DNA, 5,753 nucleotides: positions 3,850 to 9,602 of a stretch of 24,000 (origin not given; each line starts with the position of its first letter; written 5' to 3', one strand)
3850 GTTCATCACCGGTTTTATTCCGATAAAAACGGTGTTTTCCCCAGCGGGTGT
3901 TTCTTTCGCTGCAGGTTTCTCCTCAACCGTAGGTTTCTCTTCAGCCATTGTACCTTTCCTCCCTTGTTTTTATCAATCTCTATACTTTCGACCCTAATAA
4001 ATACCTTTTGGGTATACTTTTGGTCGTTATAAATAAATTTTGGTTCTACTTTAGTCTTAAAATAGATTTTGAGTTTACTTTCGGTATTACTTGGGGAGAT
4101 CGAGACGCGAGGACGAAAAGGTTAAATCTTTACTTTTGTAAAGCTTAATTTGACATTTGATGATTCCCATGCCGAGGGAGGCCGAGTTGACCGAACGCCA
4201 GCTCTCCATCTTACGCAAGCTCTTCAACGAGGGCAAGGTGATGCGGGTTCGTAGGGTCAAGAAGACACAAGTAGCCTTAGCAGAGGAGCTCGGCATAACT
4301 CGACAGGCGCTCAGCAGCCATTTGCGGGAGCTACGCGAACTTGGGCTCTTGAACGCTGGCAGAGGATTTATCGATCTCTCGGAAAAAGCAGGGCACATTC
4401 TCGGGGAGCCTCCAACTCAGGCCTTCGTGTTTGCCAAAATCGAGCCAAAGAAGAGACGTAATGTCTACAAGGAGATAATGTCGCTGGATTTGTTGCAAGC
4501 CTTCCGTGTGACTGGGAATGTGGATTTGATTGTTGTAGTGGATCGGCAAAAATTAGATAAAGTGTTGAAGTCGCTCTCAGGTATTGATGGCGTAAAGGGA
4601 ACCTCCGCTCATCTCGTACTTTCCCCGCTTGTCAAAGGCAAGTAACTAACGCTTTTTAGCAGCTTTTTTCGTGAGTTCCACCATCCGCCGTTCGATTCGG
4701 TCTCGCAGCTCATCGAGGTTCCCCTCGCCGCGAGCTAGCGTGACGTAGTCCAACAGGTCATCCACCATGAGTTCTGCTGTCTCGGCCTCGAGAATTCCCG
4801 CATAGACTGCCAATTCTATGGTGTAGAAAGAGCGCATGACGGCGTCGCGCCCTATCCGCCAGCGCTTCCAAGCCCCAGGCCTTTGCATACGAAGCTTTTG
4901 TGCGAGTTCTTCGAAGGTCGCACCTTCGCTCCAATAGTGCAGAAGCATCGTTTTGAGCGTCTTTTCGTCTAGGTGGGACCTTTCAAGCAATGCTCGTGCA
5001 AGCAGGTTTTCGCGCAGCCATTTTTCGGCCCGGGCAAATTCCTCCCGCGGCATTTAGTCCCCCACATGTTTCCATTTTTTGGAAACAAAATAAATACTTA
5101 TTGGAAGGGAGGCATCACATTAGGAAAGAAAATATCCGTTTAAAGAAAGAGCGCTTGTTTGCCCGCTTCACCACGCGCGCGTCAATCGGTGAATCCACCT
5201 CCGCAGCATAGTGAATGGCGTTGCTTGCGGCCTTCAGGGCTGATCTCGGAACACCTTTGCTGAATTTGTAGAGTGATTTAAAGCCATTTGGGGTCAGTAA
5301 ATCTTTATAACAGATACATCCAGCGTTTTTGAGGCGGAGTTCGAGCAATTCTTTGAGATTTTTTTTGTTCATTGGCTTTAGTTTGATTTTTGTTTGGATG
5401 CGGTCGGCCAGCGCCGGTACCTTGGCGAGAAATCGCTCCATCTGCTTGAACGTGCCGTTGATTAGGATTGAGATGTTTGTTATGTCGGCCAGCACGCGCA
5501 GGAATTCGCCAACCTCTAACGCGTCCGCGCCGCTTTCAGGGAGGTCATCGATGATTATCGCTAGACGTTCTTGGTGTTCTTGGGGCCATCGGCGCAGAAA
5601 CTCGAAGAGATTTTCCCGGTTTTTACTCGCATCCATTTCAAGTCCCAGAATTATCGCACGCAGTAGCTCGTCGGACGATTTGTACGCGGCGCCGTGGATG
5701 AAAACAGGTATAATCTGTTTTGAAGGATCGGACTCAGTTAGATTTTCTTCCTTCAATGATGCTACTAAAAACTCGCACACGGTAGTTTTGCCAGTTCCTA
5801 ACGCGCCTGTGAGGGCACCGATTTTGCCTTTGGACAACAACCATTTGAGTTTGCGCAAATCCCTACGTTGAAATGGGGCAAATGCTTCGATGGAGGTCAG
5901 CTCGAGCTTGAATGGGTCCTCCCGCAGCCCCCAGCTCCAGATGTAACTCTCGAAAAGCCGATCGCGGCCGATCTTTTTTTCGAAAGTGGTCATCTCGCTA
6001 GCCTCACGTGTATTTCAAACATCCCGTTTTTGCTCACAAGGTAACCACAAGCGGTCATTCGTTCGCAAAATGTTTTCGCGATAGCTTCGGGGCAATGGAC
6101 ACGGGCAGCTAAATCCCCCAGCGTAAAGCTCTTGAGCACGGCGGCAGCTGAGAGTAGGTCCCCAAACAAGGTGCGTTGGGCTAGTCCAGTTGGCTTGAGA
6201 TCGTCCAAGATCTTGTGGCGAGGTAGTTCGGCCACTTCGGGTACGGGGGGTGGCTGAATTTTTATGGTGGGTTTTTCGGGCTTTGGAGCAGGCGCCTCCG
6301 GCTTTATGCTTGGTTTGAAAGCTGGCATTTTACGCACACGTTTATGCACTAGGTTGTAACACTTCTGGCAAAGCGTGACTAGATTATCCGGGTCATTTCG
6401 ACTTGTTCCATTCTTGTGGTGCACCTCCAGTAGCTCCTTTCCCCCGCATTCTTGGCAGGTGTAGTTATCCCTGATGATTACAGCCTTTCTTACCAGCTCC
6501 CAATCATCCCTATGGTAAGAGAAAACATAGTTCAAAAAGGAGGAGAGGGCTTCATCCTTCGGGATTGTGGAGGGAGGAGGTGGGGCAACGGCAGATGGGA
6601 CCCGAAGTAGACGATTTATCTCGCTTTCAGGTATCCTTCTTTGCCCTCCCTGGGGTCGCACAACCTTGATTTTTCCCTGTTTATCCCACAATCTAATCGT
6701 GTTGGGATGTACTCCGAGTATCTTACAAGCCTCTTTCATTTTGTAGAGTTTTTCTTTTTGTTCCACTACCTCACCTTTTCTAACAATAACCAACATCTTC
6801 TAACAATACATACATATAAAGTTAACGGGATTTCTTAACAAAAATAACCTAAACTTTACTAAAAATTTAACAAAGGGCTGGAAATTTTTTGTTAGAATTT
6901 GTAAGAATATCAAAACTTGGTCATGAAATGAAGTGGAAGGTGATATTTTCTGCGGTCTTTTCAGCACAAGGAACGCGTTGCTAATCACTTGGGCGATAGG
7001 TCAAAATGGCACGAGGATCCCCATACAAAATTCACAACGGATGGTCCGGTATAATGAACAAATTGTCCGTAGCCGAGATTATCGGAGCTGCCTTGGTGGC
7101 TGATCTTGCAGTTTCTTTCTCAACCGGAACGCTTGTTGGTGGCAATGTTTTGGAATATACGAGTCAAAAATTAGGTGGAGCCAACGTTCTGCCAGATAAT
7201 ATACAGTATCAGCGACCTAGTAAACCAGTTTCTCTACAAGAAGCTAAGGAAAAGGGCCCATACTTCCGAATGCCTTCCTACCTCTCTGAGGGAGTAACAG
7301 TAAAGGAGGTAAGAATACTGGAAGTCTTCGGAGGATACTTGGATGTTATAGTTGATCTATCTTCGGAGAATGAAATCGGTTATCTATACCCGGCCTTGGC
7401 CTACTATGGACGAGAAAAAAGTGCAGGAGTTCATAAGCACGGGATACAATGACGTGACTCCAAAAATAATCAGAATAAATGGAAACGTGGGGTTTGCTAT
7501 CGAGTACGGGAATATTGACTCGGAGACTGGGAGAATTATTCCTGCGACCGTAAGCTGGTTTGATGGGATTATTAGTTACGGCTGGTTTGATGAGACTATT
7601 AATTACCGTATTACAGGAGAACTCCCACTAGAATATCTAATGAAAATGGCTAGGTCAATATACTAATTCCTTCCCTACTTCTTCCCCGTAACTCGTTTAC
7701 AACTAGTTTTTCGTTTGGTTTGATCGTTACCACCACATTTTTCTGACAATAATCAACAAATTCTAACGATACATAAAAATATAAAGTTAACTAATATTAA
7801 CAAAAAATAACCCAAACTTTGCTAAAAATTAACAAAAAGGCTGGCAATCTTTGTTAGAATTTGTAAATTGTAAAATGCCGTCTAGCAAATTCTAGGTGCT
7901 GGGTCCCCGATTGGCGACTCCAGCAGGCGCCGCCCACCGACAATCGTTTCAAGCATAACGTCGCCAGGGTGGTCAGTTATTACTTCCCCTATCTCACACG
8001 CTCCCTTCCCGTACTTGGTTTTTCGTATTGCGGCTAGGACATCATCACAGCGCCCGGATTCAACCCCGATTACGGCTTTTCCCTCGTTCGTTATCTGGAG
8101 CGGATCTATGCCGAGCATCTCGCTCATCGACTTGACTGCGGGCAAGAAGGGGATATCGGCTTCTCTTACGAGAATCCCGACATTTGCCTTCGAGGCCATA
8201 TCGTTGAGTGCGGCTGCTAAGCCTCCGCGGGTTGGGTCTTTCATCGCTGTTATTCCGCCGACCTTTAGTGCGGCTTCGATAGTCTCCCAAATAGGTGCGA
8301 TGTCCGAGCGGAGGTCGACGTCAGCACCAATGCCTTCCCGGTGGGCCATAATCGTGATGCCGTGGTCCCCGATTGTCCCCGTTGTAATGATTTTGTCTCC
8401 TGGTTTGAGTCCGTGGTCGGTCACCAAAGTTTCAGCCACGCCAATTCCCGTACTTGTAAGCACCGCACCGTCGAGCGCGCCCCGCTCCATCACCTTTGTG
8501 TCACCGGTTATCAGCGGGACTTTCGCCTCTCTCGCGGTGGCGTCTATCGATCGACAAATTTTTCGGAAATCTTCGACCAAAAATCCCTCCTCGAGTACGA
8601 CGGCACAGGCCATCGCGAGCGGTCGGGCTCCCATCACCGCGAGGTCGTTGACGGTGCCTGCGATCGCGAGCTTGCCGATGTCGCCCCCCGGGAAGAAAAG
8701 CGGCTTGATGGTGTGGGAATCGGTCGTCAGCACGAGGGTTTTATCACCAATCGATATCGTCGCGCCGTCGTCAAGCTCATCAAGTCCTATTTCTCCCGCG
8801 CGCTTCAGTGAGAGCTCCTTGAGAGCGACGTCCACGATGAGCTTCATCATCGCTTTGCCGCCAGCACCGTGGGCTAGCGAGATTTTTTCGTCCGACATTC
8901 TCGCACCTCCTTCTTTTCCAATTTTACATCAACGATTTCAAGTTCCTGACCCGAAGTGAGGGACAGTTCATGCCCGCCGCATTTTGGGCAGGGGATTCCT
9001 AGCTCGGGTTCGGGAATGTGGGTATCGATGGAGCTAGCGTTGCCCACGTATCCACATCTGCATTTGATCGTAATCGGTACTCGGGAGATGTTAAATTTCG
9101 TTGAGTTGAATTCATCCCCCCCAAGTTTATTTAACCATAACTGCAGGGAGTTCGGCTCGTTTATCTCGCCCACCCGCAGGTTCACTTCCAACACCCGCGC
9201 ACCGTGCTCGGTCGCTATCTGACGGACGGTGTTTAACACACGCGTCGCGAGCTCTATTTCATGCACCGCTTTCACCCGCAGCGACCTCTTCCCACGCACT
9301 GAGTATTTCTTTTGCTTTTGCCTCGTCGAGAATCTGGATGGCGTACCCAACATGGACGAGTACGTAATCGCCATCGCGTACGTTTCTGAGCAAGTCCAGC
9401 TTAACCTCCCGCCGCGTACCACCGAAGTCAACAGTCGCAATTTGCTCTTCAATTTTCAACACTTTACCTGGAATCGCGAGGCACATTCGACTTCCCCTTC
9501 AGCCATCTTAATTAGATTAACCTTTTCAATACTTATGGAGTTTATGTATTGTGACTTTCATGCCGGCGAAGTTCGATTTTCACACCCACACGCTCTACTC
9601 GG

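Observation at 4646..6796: HTH-HNH nuclease / ExeA-ORC-like AAA ATPase / sigma-r4-like HTH trio: candidate uncharacterised defence or selfish-element module between core genes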

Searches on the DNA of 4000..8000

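Call 94: search_rna_families(source=window, start=4000, end=8000, threshold=evalue, max_evalue=1)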
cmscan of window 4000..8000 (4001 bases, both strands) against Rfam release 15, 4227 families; matches with E-value up to 1: 1.
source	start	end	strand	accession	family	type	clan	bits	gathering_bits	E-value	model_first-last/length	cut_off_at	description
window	4833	4919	+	RF03541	Flavi_ISFV_xrRNA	Cis-reg;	-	19.5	50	0.73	1-89/89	no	Insect-specific Flavivirus exoribonuclease-resistant RNA element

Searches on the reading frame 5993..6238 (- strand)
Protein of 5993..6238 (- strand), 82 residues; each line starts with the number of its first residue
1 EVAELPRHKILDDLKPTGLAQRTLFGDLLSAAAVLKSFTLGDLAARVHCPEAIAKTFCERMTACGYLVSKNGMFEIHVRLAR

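Call 85: search_solved_structures(query=A5, max_evalue=10, show_alignments=0)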
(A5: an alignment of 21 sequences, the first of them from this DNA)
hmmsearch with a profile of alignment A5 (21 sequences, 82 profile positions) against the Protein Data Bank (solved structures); distinct sequences matched with E-value up to 10: 10.
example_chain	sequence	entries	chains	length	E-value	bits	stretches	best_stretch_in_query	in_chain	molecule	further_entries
4ivn_A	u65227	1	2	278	0.11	15.8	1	13-66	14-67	Transcriptional regulator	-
9vth_Sa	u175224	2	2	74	0.46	13.7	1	17-67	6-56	40S ribosomal protein S25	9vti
4v3p_SV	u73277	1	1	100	0.5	13.6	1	14-67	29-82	40S ribosomal protein S25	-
9myp_A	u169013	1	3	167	0.57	13.5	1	11-73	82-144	HORMA domain-containing protein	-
4v7e_BZ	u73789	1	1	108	0.6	13.4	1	14-67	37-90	40S ribosomal protein S25E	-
8auv_I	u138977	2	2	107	1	12.7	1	17-66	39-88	eS25 (40S ribosomal protein S25) | 40S ribosomal protein S25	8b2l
9bh5_AZ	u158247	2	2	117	1.1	12.5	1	3-68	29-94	Small ribosomal subunit protein eS25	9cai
3c65_A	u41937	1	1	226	1.1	12.5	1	7-62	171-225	UvrABC system protein C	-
4bkw_A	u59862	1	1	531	1.2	12.4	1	44-81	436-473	ZINC FINGER FYVE DOMAIN-CONTAINING PROTEIN 9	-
1ufm_A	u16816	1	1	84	1.9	11.8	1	19-66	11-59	COP9 complex subunit 4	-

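Call 86: search_protein_families(library=pfam, alignment_id=A5, max_evalue=1)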
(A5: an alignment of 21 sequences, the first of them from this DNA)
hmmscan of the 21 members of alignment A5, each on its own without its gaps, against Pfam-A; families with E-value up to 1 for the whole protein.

A. member 1, seq(82 aa): 1 family
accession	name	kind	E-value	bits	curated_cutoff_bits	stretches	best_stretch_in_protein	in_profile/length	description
PF21957.2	Zn_ribbon_16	-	0.17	12.3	27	1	58-75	44-61/65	Zinc beta-ribbon finger, putative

B. families by the number of members that match (of 21 scanned): 12 families
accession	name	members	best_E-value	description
PF22979.2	HTH_69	2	0.0095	Winged helix-turn-helix domain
PF13338.12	AbiEi_4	2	0.02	Transcriptional regulator, AbiEi antitoxin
PF06322.17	Phage_NinH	1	0.046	Phage NinH protein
PF01418.23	HTH_6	1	0.05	Helix-turn-helix domain, rpiR family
PF24408.1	wHTH-Calcineurin_assc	1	0.057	wHTH-Calcineurin_assc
PF04409.17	DUF530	1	0.06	Protein of unknown function (DUF530)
PF12844.13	HTH_19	1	0.07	Helix-turn-helix domain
PF17114.10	Nod1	1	0.079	Gef2-related medial cortical node protein Nod1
PF09339.16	HTH_IclR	1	0.1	IclR helix-turn-helix domain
PF05331.17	DUF742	1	0.13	Protein of unknown function (DUF742)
PF21957.2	Zn_ribbon_16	1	0.17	Zinc beta-ribbon finger, putative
PF13941.12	MutL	1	0.2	MutL protein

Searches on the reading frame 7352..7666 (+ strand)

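Call 3: search_protein_families(library=pfam, proteins=[window:7352-7666:+], max_evalue=0.1)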
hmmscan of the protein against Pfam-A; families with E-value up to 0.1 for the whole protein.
window:7352-7666:+ (104 aa): 1 family
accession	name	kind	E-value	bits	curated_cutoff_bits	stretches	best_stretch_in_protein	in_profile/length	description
PF14285.11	DUF4367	-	0.0039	18.1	22.1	1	27-103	51-110/110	Domain of unknown function (DUF4367)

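Call 5: search_protein_families(library=phrogs, proteins=[window:7352-7666:+], max_evalue=0.1)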
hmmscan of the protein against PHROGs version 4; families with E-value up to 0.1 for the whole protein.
window:7352-7666:+ (104 aa): 1 family
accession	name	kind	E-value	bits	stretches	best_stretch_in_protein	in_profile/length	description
phrog_19449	-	unknown function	0.072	14.5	1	40-73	2-37/107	-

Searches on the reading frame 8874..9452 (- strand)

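Call 30: search_protein_families(library=pfam, proteins=[window:8874-9452:-], max_evalue=0.001)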
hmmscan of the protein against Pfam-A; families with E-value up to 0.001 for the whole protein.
window:8874-9452:- (192 aa): 2 families
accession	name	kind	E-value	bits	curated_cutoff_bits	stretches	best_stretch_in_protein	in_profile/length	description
PF01155.25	HypA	-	1.9e-15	57.3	28.9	1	64-177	2-111/112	Hydrogenase/urease nickel incorporation, metallochaperone, hypA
PF15777.11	Anti-TRAP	-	0.00039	20.8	32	0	136-169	19-48/59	Tryptophan RNA-binding attenuator protein inhibitory protein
